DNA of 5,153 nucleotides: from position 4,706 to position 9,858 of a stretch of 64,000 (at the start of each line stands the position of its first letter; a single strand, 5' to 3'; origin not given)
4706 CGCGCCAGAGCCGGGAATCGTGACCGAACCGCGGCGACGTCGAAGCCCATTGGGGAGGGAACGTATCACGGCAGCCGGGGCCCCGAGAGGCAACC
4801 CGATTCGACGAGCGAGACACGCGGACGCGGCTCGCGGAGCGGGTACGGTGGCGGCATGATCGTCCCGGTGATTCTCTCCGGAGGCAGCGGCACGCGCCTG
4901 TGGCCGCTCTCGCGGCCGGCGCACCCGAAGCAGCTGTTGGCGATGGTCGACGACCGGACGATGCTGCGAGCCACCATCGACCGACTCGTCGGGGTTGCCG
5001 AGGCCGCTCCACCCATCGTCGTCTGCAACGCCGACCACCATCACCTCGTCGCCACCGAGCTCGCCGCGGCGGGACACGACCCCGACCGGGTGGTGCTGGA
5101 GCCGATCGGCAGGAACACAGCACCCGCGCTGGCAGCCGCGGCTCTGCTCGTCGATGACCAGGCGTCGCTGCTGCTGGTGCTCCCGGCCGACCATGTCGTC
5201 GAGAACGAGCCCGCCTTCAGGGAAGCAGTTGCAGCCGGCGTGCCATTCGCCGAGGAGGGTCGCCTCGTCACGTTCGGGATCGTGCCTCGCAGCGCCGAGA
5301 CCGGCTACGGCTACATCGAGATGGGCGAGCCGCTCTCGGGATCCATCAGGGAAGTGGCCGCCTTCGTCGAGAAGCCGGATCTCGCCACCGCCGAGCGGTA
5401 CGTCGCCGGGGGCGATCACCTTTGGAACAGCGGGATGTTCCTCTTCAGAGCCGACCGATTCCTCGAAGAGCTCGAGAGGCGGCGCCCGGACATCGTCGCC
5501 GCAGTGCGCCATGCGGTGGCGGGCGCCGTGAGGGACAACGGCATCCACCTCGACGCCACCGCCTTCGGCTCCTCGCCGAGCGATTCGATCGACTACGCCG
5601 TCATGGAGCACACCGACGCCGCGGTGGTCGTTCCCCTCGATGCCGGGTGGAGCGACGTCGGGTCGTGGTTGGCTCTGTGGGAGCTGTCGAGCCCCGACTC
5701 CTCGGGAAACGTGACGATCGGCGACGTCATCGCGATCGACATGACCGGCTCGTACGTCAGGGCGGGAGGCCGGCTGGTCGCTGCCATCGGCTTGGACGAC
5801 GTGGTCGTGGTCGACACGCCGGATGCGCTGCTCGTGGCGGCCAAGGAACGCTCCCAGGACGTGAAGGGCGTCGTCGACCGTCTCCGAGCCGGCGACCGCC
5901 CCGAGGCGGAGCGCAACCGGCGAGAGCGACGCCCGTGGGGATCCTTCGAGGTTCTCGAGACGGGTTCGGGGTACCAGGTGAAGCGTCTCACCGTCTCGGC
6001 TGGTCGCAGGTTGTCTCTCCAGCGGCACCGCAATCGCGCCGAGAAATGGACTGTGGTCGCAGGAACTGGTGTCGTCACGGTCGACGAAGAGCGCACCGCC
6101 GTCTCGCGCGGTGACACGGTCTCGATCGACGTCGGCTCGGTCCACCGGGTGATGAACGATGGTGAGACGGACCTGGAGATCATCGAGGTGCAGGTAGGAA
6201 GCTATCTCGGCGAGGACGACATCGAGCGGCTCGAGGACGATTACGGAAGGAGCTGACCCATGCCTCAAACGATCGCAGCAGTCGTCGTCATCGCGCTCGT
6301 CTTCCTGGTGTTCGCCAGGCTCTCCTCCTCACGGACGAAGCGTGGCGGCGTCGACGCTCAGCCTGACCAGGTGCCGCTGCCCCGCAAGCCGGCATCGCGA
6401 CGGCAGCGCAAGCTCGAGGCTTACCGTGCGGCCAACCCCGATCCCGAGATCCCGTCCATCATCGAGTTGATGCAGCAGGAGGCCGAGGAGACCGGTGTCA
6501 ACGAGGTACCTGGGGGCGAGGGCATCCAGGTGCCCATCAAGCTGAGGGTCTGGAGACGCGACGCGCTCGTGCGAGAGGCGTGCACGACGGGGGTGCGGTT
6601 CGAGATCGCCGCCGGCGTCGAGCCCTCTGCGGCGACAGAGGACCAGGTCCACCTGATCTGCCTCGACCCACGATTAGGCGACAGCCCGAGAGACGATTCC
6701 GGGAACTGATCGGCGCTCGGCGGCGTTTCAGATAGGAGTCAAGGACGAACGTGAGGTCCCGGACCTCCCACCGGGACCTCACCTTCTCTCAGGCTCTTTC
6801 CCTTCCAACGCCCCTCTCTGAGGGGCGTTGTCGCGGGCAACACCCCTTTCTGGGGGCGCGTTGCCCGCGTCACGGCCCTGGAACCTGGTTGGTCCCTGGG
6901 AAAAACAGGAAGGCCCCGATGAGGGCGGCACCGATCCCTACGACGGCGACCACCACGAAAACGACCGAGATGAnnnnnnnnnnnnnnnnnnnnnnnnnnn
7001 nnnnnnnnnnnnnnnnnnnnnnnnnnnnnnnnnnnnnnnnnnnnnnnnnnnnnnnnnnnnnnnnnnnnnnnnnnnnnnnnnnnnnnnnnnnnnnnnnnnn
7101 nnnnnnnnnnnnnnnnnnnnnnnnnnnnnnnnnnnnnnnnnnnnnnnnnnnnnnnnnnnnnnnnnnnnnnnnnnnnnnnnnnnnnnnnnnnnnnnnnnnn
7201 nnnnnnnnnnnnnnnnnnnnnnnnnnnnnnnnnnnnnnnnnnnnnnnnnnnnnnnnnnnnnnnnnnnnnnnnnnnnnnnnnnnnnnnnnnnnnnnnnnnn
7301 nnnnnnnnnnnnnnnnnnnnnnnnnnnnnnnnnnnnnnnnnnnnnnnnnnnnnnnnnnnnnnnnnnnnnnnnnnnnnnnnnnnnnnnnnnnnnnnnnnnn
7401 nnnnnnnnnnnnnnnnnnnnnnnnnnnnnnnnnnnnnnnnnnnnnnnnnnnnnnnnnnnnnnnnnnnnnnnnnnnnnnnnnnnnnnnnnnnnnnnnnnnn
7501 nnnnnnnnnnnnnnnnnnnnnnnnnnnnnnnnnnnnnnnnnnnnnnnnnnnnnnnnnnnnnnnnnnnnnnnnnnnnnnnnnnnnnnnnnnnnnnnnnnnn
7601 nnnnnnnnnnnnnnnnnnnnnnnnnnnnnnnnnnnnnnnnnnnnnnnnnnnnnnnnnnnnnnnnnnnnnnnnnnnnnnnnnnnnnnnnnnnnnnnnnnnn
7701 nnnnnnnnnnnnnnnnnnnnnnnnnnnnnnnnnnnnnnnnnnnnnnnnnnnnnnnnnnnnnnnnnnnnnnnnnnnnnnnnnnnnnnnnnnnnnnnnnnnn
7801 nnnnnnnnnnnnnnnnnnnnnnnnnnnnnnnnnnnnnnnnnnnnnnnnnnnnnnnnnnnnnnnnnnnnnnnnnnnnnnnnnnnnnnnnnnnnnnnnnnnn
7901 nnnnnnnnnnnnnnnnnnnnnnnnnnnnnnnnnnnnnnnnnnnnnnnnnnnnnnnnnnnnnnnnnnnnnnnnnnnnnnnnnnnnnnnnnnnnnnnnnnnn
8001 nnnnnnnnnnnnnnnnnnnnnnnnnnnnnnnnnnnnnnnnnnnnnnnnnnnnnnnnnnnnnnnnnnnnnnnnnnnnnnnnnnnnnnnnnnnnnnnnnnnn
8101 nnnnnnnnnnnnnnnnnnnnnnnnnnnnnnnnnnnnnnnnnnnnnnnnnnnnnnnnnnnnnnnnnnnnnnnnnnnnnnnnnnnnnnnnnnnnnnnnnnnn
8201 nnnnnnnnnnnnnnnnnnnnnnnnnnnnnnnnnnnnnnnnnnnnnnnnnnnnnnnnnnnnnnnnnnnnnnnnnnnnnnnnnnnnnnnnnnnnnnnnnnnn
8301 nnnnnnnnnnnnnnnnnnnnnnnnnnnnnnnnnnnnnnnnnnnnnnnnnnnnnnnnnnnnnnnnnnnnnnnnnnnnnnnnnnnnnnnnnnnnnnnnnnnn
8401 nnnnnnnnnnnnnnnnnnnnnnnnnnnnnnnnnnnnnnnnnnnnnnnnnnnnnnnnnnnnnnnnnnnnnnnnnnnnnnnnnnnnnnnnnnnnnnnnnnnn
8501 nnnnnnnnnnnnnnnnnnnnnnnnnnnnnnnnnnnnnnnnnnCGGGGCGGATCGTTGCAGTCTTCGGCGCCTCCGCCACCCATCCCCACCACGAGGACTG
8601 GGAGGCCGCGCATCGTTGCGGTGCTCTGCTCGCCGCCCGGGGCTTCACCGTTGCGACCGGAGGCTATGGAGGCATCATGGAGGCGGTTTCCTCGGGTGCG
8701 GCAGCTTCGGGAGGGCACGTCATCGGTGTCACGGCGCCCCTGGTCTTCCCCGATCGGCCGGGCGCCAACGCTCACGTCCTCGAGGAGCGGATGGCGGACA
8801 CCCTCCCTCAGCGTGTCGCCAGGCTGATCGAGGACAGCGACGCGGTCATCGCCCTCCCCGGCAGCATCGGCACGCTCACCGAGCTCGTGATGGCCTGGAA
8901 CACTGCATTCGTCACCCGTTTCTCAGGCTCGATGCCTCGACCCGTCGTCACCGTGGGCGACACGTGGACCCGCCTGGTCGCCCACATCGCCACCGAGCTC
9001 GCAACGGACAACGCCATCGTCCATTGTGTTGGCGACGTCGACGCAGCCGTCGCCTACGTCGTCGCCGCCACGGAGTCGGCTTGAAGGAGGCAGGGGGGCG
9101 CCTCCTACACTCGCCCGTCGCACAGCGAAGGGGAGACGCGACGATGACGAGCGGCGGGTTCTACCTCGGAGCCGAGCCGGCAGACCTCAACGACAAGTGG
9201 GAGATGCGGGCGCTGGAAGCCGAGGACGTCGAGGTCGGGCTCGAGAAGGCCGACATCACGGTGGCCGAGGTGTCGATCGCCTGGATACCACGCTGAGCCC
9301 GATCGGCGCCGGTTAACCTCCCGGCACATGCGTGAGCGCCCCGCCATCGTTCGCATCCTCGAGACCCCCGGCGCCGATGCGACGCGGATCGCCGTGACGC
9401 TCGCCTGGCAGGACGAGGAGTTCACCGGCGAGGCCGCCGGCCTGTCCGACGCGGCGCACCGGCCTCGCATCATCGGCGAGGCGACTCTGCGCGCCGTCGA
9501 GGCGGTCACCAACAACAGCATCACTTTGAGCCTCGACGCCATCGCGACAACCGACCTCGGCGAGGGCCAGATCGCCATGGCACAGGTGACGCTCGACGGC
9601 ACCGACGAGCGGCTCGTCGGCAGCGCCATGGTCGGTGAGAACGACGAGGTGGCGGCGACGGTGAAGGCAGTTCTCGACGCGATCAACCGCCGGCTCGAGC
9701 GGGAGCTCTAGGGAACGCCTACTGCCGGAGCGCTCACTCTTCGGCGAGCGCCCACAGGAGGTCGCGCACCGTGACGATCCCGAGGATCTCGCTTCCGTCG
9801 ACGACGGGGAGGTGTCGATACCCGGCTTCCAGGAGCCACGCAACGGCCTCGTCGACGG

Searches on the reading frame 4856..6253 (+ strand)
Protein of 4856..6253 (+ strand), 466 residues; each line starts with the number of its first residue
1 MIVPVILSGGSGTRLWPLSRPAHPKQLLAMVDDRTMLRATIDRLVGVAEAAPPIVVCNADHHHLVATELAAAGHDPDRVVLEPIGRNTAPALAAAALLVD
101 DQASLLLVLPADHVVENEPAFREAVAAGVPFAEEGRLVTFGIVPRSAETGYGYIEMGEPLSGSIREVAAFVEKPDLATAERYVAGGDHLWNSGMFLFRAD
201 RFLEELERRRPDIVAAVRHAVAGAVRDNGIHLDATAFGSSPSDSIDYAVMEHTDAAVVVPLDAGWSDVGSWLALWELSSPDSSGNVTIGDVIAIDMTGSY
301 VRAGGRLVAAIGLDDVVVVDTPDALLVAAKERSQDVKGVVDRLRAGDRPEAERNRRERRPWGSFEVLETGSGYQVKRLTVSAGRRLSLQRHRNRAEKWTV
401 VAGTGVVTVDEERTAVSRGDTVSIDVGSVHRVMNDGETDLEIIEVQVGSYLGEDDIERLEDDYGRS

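Call 9: search_protein_families(library=pfam, proteins=[window:4856-6253:+], max_evalue=0.01)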
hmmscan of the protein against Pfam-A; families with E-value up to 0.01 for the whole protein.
window:4856-6253:+ (466 aa): 5 families
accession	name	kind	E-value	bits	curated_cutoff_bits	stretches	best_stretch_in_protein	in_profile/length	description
PF00483.29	NTP_transferase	-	3.2e-53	181.2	21.2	1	4-279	2-240/245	Nucleotidyl transferase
PF01050.24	MannoseP_isomer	-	5.8e-36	123.6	23.6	1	348-461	3-116/116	Mannose-6-phosphate isomerase C-terminal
PF22640.1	ManC_GMP_beta-helix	-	2.5e-17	63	27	1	289-343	1-55/55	MannoseP isomerase/GMP-like beta-helix domain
PF07883.17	Cupin_2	-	1.5e-11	44.3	27.2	1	379-445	4-69/70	Cupin domain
PF12804.13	NTP_transf_3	-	4.1e-08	34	27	1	5-126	2-109/160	MobA-like NTP transferase domain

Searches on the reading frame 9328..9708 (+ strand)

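Call 8: search_protein_families(library=pfam, proteins=[window:9328-9708:+], max_evalue=0.01)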
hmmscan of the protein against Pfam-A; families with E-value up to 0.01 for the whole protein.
window:9328-9708:+ (127 aa): 2 families
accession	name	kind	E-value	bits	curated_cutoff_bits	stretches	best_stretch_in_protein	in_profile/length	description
PF08502.15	LeuA_dimer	-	0.00048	20.5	24.9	1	51-121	61-129/131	LeuA allosteric (dimerisation) domain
PF06754.17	PhnG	-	0.00071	20.1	32.4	1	77-120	57-97/142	Phosphonate metabolism protein PhnG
